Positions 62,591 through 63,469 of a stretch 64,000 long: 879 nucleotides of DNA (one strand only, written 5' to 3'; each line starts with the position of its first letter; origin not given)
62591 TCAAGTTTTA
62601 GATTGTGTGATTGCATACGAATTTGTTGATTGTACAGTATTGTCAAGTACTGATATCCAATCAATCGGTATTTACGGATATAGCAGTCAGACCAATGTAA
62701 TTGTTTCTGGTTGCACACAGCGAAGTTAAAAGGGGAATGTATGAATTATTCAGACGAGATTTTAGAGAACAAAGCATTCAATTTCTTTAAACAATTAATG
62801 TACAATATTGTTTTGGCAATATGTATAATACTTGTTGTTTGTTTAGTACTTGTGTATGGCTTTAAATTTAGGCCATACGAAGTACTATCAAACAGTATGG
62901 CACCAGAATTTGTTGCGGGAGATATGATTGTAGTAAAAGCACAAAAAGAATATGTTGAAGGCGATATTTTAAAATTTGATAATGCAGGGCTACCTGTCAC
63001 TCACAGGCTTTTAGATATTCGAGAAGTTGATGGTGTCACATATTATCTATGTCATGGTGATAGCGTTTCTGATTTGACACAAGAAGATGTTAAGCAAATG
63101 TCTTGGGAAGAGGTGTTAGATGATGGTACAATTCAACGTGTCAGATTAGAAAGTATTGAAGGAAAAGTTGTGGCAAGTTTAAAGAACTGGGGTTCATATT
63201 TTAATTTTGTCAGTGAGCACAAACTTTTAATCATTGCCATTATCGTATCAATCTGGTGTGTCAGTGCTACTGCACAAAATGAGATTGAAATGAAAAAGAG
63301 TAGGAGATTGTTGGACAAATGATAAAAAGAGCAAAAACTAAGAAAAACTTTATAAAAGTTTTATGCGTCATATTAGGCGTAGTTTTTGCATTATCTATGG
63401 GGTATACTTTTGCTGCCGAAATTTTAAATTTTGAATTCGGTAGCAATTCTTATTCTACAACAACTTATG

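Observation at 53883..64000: tapA-sipW-tasA-like operon with a 2,948-aa GLUG adhesin lipoprotein in the TapA position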

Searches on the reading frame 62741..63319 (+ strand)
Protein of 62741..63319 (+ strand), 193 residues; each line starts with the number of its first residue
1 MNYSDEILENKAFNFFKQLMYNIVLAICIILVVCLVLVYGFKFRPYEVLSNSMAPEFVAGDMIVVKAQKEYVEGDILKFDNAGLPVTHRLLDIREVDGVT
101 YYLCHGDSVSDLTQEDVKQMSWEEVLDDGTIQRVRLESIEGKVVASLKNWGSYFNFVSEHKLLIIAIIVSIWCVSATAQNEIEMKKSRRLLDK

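Call 6: search_protein_families(library=pfam, proteins=[window:62741-63319:+], max_evalue=1)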
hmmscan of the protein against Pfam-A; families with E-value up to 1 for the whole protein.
window:62741-63319:+ (193 aa): 6 families
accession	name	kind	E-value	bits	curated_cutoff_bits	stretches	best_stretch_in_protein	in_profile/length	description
PF10502.14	Peptidase_S26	-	2.9e-06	27.8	22.9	1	24-80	5-64/168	Signal peptidase, peptidase S26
PF00717.28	Peptidase_S24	-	0.00026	21.1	23.3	1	47-89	39-80/116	Peptidase S24-like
PF19885.4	DUF6358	-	0.00032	21.3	28.4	1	16-55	2-40/61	Family of unknown function (DUF6358)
PF11700.14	ATG22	-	0.0017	17.6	24.1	1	30-184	128-230/482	Vacuole effluxer Atg22 like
PF05568.16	ASFV_J13L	-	0.012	15.9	23.6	1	10-44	21-55/189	African swine fever virus J13L protein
PF22812.1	CR_prot_dom_plant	-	0.23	12.3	34.1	1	4-36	28-60/71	Plant cysteine-rich protein domain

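Call 7: search_protein_families(library=ncbifam, proteins=[window:62741-63319:+], max_evalue=1)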
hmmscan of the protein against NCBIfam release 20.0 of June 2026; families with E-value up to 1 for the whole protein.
window:62741-63319:+ (193 aa): 4 families
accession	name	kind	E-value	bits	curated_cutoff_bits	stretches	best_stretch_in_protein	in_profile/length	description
TIGR02228.1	sigpep_I_arch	equivalog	5.4e-13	49.1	51.85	1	22-111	5-105/158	signal peptidase I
NF046067.1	SigPepSipWBacil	equivalog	1.9e-09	37.3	190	1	38-125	35-121/189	signal peptidase I SipW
TIGR02227.1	sigpep_I_bact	equivalog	2.7e-05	24.1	47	1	27-81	4-62/162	signal peptidase I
NF008114.0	PRK10861.1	equivalog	0.0029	17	277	1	29-66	67-105/324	signal peptidase I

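Call 10: find_encoding_contigs(protein=window:62741-63319:+, flank=10000, max_places=6)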
Protein window:62741-63319:+ (193 aa): 21 contigs read that carry it; 6 places shown.
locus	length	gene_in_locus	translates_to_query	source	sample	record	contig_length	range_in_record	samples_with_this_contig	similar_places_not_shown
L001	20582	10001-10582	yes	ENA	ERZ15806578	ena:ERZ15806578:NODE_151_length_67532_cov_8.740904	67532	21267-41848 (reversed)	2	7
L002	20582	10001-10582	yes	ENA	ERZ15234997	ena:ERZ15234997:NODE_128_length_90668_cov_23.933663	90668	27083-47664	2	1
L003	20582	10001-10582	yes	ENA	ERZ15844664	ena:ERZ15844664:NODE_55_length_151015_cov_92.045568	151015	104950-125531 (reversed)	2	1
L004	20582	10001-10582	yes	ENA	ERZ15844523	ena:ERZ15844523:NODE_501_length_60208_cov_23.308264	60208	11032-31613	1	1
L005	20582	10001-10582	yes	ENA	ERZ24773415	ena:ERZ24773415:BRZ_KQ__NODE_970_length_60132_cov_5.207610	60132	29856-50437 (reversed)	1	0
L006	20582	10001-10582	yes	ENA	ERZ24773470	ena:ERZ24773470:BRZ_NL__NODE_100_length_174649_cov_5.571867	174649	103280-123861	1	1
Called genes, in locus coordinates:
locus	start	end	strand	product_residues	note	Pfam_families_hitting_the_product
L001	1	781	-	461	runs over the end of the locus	PF01406:tRNA-synt_1e, PF01921:tRNA-synt_1f (faint), PF09334:tRNA-synt_1g (faint)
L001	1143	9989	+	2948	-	PF02368:Big_2 (faint)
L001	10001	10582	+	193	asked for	PF10502:Peptidase_S26 (weak)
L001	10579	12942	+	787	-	-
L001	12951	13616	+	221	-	-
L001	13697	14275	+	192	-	-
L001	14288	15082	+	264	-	-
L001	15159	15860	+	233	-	PF00005:ABC_tran, PF02463:SMC_N, PF13555:AAA_29 (weak), PF13304:AAA_21 (faint)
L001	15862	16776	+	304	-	PF01458:SUFBD_core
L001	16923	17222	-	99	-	PF12116:SpoIIID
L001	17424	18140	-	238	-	PF01171:ATP_bind_3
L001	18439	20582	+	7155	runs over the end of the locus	-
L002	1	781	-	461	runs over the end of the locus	PF01406:tRNA-synt_1e, PF01921:tRNA-synt_1f (faint), PF09334:tRNA-synt_1g (faint)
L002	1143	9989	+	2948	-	PF02368:Big_2 (faint)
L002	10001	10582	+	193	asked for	PF10502:Peptidase_S26 (weak)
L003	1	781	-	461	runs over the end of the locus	PF01406:tRNA-synt_1e, PF01921:tRNA-synt_1f (faint), PF09334:tRNA-synt_1g (faint)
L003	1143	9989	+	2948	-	PF02368:Big_2 (faint)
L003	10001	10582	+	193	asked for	PF10502:Peptidase_S26 (weak)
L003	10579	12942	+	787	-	-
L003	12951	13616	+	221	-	-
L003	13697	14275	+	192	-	-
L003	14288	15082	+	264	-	-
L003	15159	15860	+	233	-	PF00005:ABC_tran, PF02463:SMC_N (faint), PF13555:AAA_29 (weak), PF13304:AAA_21 (faint)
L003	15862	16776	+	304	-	PF01458:SUFBD_core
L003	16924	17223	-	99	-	PF12116:SpoIIID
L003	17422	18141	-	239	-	PF01171:ATP_bind_3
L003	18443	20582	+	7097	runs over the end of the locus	-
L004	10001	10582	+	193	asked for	PF10502:Peptidase_S26 (weak)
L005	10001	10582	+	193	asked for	PF10502:Peptidase_S26 (weak)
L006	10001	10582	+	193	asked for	PF10502:Peptidase_S26 (weak)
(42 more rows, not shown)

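Call 12: search_protein_families(library=ncbifam, proteins=[L003:10579-12939:+, L003:12951-13613:+, L003:13697-14272:+, L003:14288-15079:+], max_evalue=10)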
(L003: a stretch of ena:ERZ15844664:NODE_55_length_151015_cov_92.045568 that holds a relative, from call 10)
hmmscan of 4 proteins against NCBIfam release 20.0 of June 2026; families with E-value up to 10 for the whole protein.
L003:10579-12939:+ (787 aa): 0 families

L003:12951-13613:+ (221 aa): 0 families

L003:13697-14272:+ (192 aa): 0 families

L003:14288-15079:+ (264 aa): 5 families
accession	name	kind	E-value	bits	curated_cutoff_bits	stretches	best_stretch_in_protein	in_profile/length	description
NF046001.1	SecDF_plasm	equivalog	0.0016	16.6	500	1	15-127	572-700/878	protein translocase subunit SecDF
NF037998.2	RND_1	equivalog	0.0031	15.3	400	1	24-157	665-799/1237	protein translocase SecDF, variant type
NF010065.0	PRK13545.1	equivalog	0.0093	14.7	538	1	24-134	232-318/549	teichoic acids export protein ATP-binding subunit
NF005826.1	PRK07718.1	equivalog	0.38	10.7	140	1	104-182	3-78/143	flagellar basal body-associated protein FliL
TIGR03752.1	conj_TIGR03752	hypoth_equivalog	8.8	5.4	241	0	31-92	79-140/471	TIGR03752 family integrating conjugative element protein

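Call 13: search_protein_families(library=pfam, proteins=[L003:10579-12939:+, L003:12951-13613:+, L003:13697-14272:+, L003:14288-15079:+], max_evalue=10)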
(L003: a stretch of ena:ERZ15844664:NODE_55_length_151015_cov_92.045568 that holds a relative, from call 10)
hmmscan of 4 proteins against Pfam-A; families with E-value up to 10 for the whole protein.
L003:10579-12939:+ (787 aa): 0 families

L003:12951-13613:+ (221 aa): 0 families

L003:13697-14272:+ (192 aa): 0 families

L003:14288-15079:+ (264 aa): 4 families
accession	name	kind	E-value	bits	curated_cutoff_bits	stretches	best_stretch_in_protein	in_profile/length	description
PF20990.2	DUF2207_C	-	0.044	13.9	33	1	30-132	62-163/247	Predicted membrane protein (DUF2207) C-terminal domain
PF12911.12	OppC_N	-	0.076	13.3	23.9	1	96-123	4-31/53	N-terminal TM domain of oligopeptide transport permease C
PF06072.16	Herpes_US9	-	0.12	12.7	23.7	1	98-130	25-56/61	Alphaherpesvirus tegument protein US9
PF09716.15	ETRAMP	-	0.26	11.8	29.1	1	87-126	34-76/81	Malarial early transcribed membrane protein (ETRAMP)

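Call 15: find_homologous_proteins(query=L003:12951-13613:+, max_evalue=0.001)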
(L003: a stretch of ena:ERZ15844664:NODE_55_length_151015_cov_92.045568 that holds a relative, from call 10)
Query L003:12951-13613:+ (221 aa): 29 proteins with E <= 0.001 among 304 candidates.
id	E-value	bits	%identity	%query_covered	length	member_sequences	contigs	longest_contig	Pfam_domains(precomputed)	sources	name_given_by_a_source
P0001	3.3e-134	463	100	100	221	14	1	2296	-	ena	-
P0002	2.1e-111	388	80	100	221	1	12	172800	-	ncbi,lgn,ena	-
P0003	4.1e-99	348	73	100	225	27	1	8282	-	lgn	-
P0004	1.4e-95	337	70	100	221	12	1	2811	-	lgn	-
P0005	5.5e-95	335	70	100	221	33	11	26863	-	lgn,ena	-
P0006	1.4e-94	334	70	100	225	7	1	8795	-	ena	-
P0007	1.2e-92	327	69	100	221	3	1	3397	-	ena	-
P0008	1.7e-84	301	66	100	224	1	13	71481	-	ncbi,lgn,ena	-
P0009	4.9e-75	270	59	100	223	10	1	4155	-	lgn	-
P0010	8.7e-74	266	60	100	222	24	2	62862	-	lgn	-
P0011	1.4e-70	255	57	100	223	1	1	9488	-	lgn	-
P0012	3.1e-69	251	58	95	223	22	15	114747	-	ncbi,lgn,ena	-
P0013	2.4e-51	192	44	100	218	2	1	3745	-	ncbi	-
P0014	5.0e-50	188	46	100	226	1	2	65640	-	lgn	-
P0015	1.7e-32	131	38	100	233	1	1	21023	-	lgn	-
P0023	4.3e-24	103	37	98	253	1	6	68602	-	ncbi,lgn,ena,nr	ncbi:MAG: hypothetical protein IJ415_00800 [Clostridia bacterium]|nr:hypothetical protein [Clostridi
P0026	6.8e-23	100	29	100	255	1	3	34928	-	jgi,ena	-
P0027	1.8e-20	92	31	100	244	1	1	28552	-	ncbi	-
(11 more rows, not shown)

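Call 18: search_solved_structures(query=A1, max_evalue=10, show_alignments=2)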
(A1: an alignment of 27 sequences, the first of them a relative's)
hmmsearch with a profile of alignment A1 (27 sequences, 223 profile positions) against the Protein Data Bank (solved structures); distinct sequences matched with E-value up to 10: 0.

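Call 19: find_encoding_contigs(protein=P0023, flank=10000, max_places=1)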
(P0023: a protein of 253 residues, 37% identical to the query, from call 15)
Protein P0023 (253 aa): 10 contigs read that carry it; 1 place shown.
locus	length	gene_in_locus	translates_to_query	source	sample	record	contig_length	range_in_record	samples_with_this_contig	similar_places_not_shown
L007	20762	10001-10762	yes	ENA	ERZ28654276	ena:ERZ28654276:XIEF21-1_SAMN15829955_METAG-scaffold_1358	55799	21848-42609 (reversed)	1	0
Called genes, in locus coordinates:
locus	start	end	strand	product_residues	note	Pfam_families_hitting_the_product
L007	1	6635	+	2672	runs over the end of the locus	-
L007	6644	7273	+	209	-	PF10502:Peptidase_S26 (weak)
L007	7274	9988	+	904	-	-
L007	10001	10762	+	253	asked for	-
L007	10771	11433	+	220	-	-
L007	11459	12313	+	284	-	-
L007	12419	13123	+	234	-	PF02463:SMC_N, PF00005:ABC_tran, PF13304:AAA_21 (faint)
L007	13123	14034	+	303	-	PF01458:SUFBD_core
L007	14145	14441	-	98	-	PF12116:SpoIIID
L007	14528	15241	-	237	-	PF01171:ATP_bind_3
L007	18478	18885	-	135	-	-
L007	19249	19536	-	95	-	-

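Call 20: find_encoding_contigs(protein=P0026, flank=10000, max_places=1)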
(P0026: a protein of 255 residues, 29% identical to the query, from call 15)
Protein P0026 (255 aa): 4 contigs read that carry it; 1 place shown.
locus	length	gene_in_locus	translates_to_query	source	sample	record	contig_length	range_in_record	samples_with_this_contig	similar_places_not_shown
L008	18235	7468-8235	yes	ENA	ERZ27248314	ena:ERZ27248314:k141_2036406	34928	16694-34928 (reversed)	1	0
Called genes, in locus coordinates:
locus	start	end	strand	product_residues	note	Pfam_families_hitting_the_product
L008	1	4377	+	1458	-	?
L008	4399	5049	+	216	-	-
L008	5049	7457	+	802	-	-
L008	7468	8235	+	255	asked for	-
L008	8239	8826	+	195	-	-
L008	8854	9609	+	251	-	-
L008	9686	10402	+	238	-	PF00005:ABC_tran, PF02463:SMC_N, PF13304:AAA_21 (faint)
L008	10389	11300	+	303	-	PF01458:SUFBD_core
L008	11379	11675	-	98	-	PF12116:SpoIIID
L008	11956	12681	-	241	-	PF01171:ATP_bind_3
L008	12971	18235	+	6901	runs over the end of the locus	-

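Call 21: find_encoding_contigs(protein=P0027, flank=10000, max_places=1)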
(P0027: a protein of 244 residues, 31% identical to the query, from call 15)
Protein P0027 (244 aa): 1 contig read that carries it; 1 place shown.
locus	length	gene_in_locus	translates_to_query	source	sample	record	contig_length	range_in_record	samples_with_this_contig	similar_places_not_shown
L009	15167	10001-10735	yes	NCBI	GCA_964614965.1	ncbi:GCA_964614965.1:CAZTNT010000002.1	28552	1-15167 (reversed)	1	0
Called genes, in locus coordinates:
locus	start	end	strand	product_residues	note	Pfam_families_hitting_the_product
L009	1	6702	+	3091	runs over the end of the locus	PF07581:Glug (faint)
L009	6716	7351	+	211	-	-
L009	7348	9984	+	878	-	-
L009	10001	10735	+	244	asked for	-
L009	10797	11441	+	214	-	-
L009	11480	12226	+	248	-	-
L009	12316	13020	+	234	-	PF00005:ABC_tran, PF13304:AAA_21 (faint), PF02463:SMC_N (weak)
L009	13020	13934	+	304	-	PF01458:SUFBD_core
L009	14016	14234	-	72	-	PF12116:SpoIIID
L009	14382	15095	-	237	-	PF01171:ATP_bind_3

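Call 22: find_related_loci(query=A1, collection=genome_contigs, flank=10000)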
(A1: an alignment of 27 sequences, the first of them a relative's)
Query A1 (221 aa) in genome_contigs; peptide patterns used: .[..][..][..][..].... (x = any residue, [..] = any of these).
34 stretches matched a pattern; 15 encode a relative of the query (tblastn E <= 1e-3); 15 distinct loci.
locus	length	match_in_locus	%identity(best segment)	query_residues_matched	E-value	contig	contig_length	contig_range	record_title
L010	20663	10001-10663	68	1-221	6e-102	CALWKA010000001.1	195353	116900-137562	MAG: uncultured Clostridia bacterium isolate BRZ_DD__bin44 genome assembly, contig: BRZ_DD__NODE_68_length_195353_cov_8.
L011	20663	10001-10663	73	1-221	8e-99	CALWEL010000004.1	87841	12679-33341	MAG: uncultured Clostridia bacterium isolate BRZ_AM__bin38 genome assembly, contig: BRZ_AM__NODE_323_length_87841_cov_8.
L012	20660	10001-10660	70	1-220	6e-95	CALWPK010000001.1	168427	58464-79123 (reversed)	MAG: uncultured Clostridia bacterium isolate BRZ_PF__bin51 genome assembly, contig: BRZ_PF__NODE_83_length_168427_cov_7.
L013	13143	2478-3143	60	1-221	9e-76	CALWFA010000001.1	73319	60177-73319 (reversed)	MAG: uncultured Clostridia bacterium isolate BRZ_AR__bin81 genome assembly, contig: BRZ_AR__NODE_442_length_73319_cov_13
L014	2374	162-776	40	1-205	1e-38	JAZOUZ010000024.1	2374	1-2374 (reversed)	MAG: Candidatus Onthoplasma sp. isolate T1900045528_YK20190222.MAGScoT_cleanbin_000031 SGB_7718_k141_2497664, whole geno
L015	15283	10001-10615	38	1-205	4e-37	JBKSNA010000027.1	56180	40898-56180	MAG: Clostridia bacterium isolate KY236-132 k141_2556653, whole genome shotgun sequence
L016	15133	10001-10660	36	26-220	1e-33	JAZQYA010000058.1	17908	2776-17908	MAG: Candidatus Onthoplasma sp. isolate T1900045161_TC20190155.MAGScoT_cleanbin_000037 SGB_5065_k141_539714, whole genom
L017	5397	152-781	34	1-212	4e-29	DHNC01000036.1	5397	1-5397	MAG TPA_asm: Christensenella sp. UBA4626 UBA4626_contig_19368, whole genome shotgun sequence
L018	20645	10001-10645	31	1-215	3e-29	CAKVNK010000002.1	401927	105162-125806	MAG: uncultured Clostridia bacterium isolate REFINED_METABAT215_TOP10_CONTIGS_1500_ASSEMBLY_K77_MERGED__Hadza_MoBio_hadz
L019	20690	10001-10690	31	1-220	4e-28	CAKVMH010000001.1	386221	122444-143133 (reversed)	MAG: uncultured Clostridia bacterium isolate REFINED_METABAT215_TOP10_CONTIGS_1500_ASSEMBLY_K77_MERGED__Hadza_MoBio_hadz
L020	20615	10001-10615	32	1-210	3e-28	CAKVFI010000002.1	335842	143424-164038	MAG: uncultured Clostridia bacterium isolate REFINED_METABAT215_TOP10_CONTIGS_1500_ASSEMBLY_K77_MERGED__Hadza_MoBio_hadz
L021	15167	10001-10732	30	1-221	4e-28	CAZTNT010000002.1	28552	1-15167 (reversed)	MAG TPA_asm: uncultured Lachnospiraceae bacterium isolate SRP315200_co1_283 genome assembly, contig: NODE_2507_length_28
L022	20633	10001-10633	28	1-215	4e-27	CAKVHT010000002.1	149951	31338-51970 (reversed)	MAG: uncultured Clostridia bacterium isolate REFINED_METABAT215_TOP10_CONTIGS_1500_ASSEMBLY_K77_MERGED__Nepal_MoBio_Fibe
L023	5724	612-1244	28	1-215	4e-25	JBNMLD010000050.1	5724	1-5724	MAG: Candidatus Onthoplasma sp. isolate CM_BacOnt1327.26 k141_518288_length_5724_cov_21.1743, whole genome shotgun seque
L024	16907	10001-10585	29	6-201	4e-23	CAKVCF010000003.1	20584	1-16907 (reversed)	MAG: uncultured Clostridia bacterium isolate REFINED_METABAT215_TOP10_CONTIGS_1500_ASSEMBLY_K77_MERGED__Hadza_MoBio_hadz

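Call 25: predict_structure(alignment_id=A1)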
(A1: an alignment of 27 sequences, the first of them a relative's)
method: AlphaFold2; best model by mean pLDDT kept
length: 221 residues; sequences in the alignment: 27
mean_pLDDT: 86.9   pTM: 0.73
mean pLDDT of the five models: 86.9, 85.5, 85.2, 85.1, 84.4
residues with pLDDT >= 90: 138; 70-90: 56; 50-70: 22; < 50: 5
segments of 3 or more residues with pLDDT < 50: none
pLDDT, mean of each block of 10 residues (from residue 1): 60 86 70 52 77 94 92 86 93 94 92 95 92 90 93 95 93 94 89 94 88 92 85
secondary structure, 60 per line:
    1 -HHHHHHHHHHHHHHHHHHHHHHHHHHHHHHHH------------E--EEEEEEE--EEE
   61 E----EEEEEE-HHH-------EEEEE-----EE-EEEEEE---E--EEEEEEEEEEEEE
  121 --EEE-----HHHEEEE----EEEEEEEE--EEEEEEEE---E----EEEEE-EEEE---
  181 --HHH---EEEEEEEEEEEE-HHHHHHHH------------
elements in order: H2-33 E49-55 E58-61 E66-71 E83-87 E96-101 E108-120 E123-125 E134-137 E142-149 E152-159 E168-172 E174-177 E189-200 H202-209

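Call 35: fold_search(model_id=the predicted structure, library=pdb)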
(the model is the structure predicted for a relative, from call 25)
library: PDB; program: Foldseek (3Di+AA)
matches with E <= 10: 1160; with E <= 0.001: 0
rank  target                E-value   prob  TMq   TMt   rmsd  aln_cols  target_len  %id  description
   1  4b96                  5.3e-03  0.87  0.25  0.34  10.8       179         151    8  Family 3b carbohydrate-binding module from the biomass sensoring system of Clostridium clariflavum (released 2013-09-18)
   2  2rmn_MODEL_1_A        7.4e-03  0.96  0.33  0.32   9.4       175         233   10  The solution structure of the p63 DNA-binding domain (released 2008-11-11)
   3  4mzi                  1.2e-02  0.94  0.33  0.36   8.9       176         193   10  Crystal structure of a human mutant p53 (released 2014-01-15)
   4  3q01_A                1.4e-02  0.93  0.33  0.32   9.8       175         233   10  An induced fit mechanism regulates p53 DNA binding kinetics to confer sequence specificity (released 2011-05-11)
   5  7ezj_J                1.4e-02  0.84  0.32  0.35  11.4       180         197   13  Crystal structure of p73 DNA binding domain complex bound with 1 bp and 2 bp spacer DNA response elements. (released 2022-04-13)
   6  2ady_A                1.4e-02  0.82  0.30  0.32  10.4       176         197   11  Structural Basis of DNA Recognition by p53 Tetramers (complex IV) (released 2006-07-11)
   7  7ezj_c                1.4e-02  0.80  0.30  0.32  10.4       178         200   11  Crystal structure of p73 DNA binding domain complex bound with 1 bp and 2 bp spacer DNA response elements. (released 2022-04-13)
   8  3vd0_B                1.5e-02  0.93  0.34  0.36   8.6       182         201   13  structure of p73 DNA binding domain tetramer modulates p73 transactivation (released 2012-04-18)
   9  7ezj_j                1.5e-02  0.89  0.31  0.34  10.3       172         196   14  Crystal structure of p73 DNA binding domain complex bound with 1 bp and 2 bp spacer DNA response elements. (released 2022-04-13)
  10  8dc6_A                1.6e-02  0.92  0.33  0.36   7.8       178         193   10  Crystal structure of p53 Y220C covalently bound to indole KG6 (released 2022-10-12)
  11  4kvp_A                1.7e-02  0.87  0.31  0.34   9.8       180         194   10  Human p53 Core Domain Mutant V157F (released 2013-07-31)
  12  7ezj_D                1.7e-02  0.80  0.31  0.33   9.5       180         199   13  Crystal structure of p73 DNA binding domain complex bound with 1 bp and 2 bp spacer DNA response elements. (released 2022-04-13)
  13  2j1y_D                1.8e-02  0.80  0.31  0.34  10.2       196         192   11  Human p53 core domain mutant M133L-V203A-N239Y-G245S-N268D (released 2006-09-20)
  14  4iby_B                1.9e-02  0.90  0.33  0.36   9.1       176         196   11  Human p53 core domain with hot spot mutation R273H and second-site suppressor mutation S240R (released 2013-08-14)
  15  8dc6_C                2.0e-02  0.92  0.33  0.37   7.1       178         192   10  Crystal structure of p53 Y220C covalently bound to indole KG6 (released 2022-10-12)
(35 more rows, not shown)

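Call 43: search_protein_representatives(alignment_id=A1)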
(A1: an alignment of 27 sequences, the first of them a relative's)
Query: 27 sequences, 223 profile positions. Proteins with E-value up to 0.001 (for the whole library): 267; up to 1e-10: 152; up to 1e-30: 104. The best 150 are listed.
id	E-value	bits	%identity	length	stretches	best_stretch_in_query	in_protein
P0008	1.2e-80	286.8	-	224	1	1-223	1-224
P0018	4.8e-75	268.5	-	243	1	1-222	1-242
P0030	1.8e-72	260.0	-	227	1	2-223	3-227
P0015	5.6e-72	258.4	-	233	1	1-223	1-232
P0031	4.4e-71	255.5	-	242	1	1-222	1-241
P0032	5.9e-71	255.1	-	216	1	1-222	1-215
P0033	8.5e-71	254.6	-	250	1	1-222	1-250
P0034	8.8e-69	248.0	-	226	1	1-223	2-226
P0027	2.8e-67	243.1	-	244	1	1-223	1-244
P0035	3.5e-67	242.7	-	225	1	1-222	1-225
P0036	9.4e-67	241.3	-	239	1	1-223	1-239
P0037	9.7e-67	241.3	-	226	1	1-223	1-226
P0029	1.5e-66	240.7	-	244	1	1-223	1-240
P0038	3.4e-66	239.5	-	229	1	1-223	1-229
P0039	5.4e-66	238.9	-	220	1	1-223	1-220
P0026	1.7e-64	234.0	-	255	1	1-223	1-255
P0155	2.1e-13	66.9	-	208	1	1-204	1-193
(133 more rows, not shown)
